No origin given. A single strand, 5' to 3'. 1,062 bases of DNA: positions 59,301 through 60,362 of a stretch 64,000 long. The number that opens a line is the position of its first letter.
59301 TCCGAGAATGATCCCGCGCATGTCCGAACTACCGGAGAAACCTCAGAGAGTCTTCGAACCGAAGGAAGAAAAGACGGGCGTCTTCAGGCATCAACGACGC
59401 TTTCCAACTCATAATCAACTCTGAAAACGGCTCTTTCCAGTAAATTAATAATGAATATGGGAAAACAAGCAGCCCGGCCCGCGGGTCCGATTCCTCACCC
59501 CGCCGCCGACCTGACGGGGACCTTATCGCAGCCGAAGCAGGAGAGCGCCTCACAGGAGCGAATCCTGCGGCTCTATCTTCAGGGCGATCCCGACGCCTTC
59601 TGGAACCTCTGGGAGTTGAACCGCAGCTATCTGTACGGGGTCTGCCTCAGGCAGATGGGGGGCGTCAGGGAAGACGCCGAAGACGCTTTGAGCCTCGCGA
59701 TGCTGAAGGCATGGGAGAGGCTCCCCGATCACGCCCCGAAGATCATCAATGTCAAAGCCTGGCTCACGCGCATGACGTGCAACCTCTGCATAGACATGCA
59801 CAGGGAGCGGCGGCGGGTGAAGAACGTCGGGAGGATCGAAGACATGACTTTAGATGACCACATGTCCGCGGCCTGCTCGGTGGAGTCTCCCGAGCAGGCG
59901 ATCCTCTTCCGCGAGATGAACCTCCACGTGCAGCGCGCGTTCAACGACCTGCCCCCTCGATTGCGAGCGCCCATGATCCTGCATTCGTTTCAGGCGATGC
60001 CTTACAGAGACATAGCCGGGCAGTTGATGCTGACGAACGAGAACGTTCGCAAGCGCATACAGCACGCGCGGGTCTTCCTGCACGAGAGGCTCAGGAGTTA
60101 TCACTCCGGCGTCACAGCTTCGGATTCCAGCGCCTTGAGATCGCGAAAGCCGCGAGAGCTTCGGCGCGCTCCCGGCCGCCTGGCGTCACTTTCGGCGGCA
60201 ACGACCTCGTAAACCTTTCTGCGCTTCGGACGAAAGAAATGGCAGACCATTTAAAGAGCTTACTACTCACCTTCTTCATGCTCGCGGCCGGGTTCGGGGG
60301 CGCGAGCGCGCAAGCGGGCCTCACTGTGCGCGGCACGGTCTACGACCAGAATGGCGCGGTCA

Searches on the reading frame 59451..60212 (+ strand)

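Call 93: search_protein_families(library=pfam, proteins=[window:59451-60212:+], max_evalue=0.01)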
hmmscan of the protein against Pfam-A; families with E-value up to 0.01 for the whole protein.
window:59451-60212:+ (253 aa): 4 families
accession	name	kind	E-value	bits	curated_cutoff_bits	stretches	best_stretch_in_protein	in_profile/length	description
PF04542.20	Sigma70_r2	-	7e-10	39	24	1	54-122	2-70/71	Sigma-70 region 2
PF08281.18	Sigma70_r4_2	-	9e-10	38.5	25.7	1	160-210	4-54/54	Sigma-70, region 4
PF07638.17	Sigma70_ECF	-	7.6e-05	23.1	21.1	1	38-215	7-184/185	ECF sigma factor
PF04545.22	Sigma70_r4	-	0.0018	18.2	24.1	1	163-207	1-45/50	Sigma-70, region 4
